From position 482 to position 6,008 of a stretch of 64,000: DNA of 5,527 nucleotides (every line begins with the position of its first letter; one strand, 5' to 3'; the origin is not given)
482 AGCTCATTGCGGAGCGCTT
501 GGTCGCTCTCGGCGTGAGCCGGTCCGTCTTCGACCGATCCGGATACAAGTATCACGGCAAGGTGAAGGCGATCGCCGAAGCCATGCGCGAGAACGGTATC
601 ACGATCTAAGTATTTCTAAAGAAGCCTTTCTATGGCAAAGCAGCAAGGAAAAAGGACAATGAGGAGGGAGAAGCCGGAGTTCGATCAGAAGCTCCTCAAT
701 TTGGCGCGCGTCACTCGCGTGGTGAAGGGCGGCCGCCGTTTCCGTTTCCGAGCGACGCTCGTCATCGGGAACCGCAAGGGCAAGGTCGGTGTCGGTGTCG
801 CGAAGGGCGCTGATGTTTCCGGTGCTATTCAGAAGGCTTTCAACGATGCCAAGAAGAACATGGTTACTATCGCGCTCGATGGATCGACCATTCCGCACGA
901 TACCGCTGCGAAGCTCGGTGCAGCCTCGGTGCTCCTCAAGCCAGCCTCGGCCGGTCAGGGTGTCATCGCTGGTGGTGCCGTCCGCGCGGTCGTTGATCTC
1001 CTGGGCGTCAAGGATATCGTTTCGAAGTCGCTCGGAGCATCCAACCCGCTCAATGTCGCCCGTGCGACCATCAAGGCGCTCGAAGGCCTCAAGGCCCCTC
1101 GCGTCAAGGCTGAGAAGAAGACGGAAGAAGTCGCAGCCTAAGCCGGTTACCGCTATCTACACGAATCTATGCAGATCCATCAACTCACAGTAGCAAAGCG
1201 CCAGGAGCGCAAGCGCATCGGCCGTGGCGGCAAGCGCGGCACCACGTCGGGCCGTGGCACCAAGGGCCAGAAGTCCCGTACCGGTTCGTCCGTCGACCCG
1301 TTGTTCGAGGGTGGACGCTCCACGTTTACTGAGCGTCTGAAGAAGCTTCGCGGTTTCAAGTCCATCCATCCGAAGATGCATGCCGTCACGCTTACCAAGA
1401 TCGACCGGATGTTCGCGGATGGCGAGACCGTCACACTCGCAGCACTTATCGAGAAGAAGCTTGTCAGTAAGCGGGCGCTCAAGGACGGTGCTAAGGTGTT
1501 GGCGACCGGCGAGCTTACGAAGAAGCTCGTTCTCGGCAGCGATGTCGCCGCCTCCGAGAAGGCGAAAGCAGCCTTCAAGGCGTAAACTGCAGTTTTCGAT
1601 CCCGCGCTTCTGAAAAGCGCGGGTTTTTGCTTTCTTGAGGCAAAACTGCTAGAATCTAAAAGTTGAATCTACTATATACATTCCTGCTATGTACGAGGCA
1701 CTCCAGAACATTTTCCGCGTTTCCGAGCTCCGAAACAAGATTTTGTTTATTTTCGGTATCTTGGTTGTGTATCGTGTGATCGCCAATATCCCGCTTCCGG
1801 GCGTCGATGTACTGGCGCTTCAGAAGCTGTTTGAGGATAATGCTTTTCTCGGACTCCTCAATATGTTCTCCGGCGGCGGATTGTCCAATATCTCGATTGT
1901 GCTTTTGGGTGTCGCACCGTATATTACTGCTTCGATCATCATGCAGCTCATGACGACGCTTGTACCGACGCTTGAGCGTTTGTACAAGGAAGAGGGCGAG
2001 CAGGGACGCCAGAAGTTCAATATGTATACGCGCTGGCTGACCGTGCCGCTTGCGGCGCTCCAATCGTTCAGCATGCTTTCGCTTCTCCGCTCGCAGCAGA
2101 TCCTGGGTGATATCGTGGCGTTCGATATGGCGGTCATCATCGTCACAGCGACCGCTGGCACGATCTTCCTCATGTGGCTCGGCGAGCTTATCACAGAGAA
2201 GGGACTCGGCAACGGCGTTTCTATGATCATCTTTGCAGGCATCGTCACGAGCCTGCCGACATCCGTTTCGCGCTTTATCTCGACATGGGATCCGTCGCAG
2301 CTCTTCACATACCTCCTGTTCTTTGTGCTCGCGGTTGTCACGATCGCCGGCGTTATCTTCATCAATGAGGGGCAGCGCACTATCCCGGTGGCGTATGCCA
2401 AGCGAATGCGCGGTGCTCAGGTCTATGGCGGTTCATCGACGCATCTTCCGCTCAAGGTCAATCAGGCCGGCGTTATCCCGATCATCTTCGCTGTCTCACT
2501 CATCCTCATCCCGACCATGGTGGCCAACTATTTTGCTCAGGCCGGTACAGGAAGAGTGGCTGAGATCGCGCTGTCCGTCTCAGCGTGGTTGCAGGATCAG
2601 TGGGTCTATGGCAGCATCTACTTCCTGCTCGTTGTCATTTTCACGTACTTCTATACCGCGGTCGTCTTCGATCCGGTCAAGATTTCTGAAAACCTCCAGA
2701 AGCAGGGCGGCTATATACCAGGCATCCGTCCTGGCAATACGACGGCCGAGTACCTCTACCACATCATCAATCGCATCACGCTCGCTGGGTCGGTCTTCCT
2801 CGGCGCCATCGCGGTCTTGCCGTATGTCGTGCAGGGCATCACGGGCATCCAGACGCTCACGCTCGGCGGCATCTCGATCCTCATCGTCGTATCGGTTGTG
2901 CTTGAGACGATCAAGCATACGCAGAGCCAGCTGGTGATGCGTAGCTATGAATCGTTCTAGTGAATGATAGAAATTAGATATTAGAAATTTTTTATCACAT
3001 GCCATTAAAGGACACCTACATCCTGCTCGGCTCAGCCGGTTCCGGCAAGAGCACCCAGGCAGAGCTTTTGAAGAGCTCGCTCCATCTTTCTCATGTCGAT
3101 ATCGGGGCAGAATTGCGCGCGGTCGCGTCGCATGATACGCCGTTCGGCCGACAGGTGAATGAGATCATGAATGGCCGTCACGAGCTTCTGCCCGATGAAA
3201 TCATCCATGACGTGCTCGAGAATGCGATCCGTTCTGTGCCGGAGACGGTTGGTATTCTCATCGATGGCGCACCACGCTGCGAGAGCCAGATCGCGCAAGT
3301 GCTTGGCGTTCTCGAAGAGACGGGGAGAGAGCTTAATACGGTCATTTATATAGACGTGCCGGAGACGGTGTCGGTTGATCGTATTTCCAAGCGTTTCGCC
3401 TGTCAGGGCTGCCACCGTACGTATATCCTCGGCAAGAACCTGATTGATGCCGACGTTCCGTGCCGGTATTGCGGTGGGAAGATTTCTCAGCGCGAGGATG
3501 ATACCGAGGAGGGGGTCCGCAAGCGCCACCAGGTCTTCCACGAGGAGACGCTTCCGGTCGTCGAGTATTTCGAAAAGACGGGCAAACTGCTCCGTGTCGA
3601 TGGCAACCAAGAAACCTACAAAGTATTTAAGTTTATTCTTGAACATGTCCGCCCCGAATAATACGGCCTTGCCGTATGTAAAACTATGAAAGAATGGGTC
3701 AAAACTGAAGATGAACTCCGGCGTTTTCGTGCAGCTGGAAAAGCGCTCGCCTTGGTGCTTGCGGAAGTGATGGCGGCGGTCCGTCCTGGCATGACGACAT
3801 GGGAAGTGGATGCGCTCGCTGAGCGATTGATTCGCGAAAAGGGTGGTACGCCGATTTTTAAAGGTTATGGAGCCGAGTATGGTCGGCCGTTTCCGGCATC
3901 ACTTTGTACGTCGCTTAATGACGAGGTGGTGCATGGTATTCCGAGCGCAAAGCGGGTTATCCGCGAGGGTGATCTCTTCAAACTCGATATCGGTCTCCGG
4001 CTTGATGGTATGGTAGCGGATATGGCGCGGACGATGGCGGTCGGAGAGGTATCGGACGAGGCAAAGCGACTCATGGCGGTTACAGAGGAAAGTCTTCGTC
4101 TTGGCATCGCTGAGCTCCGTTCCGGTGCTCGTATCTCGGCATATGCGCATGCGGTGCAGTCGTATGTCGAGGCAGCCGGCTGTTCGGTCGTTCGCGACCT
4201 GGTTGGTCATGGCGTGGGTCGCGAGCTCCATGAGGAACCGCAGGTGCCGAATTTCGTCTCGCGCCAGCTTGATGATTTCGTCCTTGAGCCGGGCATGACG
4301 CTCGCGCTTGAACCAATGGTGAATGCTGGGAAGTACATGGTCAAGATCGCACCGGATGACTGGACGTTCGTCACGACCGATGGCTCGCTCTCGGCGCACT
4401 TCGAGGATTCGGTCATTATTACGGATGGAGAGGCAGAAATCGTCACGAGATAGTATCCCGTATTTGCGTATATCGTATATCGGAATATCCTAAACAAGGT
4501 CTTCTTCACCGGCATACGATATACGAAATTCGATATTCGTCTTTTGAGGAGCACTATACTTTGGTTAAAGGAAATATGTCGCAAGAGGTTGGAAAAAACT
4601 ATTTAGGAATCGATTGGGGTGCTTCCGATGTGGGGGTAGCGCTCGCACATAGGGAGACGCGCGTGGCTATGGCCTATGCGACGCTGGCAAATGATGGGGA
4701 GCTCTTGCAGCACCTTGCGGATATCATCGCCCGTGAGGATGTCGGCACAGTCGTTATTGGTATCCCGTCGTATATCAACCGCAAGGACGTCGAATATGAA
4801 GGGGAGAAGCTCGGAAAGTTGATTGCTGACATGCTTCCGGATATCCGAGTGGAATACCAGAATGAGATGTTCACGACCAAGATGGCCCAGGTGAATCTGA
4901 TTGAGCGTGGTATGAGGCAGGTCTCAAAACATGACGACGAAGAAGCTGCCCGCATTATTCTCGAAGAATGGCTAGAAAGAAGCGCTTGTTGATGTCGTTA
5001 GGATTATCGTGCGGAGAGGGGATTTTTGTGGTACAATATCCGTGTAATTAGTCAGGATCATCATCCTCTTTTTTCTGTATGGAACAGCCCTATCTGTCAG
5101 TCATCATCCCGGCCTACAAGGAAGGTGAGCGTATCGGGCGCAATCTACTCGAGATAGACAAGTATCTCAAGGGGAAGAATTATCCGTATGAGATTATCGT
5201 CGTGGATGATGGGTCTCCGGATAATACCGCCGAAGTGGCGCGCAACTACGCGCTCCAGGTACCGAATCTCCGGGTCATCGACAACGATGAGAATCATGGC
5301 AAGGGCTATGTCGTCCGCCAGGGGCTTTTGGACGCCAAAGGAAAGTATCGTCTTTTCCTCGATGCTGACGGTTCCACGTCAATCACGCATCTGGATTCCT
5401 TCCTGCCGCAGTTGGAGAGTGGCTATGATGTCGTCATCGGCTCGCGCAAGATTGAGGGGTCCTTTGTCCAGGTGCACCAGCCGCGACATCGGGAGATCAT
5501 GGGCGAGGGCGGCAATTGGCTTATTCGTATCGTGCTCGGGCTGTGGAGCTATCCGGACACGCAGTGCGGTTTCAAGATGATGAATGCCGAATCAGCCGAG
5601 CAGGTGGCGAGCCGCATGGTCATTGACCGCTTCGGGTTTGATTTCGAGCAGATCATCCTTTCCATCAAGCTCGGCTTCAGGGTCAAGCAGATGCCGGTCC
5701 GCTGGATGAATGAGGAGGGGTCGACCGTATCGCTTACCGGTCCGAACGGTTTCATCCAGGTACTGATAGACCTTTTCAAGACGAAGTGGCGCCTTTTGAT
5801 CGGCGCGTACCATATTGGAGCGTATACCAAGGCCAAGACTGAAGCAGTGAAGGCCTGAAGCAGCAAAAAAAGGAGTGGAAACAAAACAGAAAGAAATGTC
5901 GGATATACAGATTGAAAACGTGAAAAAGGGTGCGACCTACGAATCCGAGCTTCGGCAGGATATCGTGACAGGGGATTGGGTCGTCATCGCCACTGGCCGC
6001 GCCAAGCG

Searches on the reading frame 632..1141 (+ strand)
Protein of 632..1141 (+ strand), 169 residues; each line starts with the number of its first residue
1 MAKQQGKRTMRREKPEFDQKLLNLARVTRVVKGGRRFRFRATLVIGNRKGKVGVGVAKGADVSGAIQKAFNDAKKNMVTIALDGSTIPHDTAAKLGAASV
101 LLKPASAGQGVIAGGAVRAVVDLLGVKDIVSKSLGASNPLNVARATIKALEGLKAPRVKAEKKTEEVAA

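Call 99: search_protein_families(library=pfam, proteins=[window:632-1141:+], max_evalue=0.00001)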
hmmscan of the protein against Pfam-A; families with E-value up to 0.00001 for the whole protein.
window:632-1141:+ (169 aa): 2 families
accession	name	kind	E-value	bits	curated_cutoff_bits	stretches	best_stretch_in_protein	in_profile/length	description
PF03719.21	Ribosomal_S5_C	-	1.6e-24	85.6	21.5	1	94-162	2-70/71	Ribosomal protein S5, C-terminal domain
PF00333.26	Ribosomal_S5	-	2.2e-23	82.5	27.1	1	17-80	1-64/65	Ribosomal protein S5, N-terminal domain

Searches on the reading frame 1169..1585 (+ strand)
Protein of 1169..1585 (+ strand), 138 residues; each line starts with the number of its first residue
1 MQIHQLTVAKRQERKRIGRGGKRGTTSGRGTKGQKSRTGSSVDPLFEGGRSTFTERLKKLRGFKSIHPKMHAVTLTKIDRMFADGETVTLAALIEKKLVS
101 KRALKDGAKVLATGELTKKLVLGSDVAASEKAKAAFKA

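Call 99: search_protein_families(library=pfam, proteins=[window:1169-1585:+], max_evalue=0.00001)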
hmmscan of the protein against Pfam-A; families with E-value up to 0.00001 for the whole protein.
window:1169-1585:+ (138 aa): 1 family
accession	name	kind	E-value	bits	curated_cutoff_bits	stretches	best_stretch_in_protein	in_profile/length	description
PF00828.25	Ribosomal_L27A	-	5.4e-08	33.6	21.5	1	73-136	2-64/72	Ribosomal proteins 50S-L15, 50S-L18e, 60S-L27A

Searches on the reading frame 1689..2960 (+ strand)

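Call 99: search_protein_families(library=pfam, proteins=[window:1689-2960:+], max_evalue=0.00001)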
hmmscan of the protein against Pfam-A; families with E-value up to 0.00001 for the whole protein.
window:1689-2960:+ (423 aa): 1 family
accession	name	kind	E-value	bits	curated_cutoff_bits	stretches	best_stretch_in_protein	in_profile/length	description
PF00344.25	SecY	-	1.6e-106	356.5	32.2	1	69-408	1-306/306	SecY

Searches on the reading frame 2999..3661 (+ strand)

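Call 99: search_protein_families(library=pfam, proteins=[window:2999-3661:+], max_evalue=0.00001)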
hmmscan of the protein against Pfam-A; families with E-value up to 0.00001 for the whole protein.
window:2999-3661:+ (220 aa): 2 families
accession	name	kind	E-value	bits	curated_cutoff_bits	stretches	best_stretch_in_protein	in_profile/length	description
PF00406.28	ADK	-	1.7e-31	109.9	26.8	1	9-195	1-150/151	Adenylate kinase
PF13207.12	AAA_17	-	2.4e-16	60.7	27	1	10-132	1-122/136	AAA domain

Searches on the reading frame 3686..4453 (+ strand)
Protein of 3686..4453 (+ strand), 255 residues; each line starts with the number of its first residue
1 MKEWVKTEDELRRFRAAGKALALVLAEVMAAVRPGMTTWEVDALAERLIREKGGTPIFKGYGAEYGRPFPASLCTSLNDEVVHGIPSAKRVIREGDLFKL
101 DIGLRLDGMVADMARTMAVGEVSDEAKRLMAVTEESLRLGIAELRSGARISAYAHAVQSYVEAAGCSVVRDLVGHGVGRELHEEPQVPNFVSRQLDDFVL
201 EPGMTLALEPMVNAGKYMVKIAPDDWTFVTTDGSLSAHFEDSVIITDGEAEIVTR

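Call 99: search_protein_families(library=pfam, proteins=[window:3686-4453:+], max_evalue=0.00001)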
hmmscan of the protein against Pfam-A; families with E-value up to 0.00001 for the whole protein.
window:3686-4453:+ (255 aa): 1 family
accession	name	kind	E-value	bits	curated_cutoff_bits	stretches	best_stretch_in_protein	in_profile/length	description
PF00557.29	Peptidase_M24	-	1.8e-50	172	23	1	13-247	2-208/208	Metallopeptidase family M24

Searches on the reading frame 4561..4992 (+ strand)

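Call 99: search_protein_families(library=pfam, proteins=[window:4561-4992:+], max_evalue=0.00001)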
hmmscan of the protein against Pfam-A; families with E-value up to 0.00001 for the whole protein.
window:4561-4992:+ (143 aa): 1 family
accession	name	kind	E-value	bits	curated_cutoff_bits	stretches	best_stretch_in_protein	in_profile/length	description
PF03652.20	RuvX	-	6e-21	75.6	29.2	1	13-139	2-133/134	Holliday junction resolvase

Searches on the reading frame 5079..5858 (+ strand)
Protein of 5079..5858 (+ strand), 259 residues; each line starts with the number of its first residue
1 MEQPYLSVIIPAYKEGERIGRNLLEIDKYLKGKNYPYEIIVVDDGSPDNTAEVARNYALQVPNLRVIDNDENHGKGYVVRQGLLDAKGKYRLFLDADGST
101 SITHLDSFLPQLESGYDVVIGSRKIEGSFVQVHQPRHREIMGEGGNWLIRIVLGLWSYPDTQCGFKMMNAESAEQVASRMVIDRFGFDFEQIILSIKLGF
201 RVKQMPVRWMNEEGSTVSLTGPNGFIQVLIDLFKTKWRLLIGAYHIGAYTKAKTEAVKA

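Call 99: search_protein_families(library=pfam, proteins=[window:5079-5858:+], max_evalue=0.00001)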
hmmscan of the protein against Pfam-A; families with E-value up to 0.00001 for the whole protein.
window:5079-5858:+ (259 aa): 3 families
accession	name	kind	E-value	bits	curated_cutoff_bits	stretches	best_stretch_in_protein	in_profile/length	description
PF00535.33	Glycos_transf_2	-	4.3e-29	102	23.3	1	7-175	1-166/168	Glycosyl transferase family 2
PF10111.15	Glyco_tranf_2_2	-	1.4e-06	28.5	27.3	1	7-107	1-101/276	Glycosyltransferase like family 2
PF13641.12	Glyco_tranf_2_3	-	5.6e-06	27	27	1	5-97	2-96/230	Glycosyltransferase like family 2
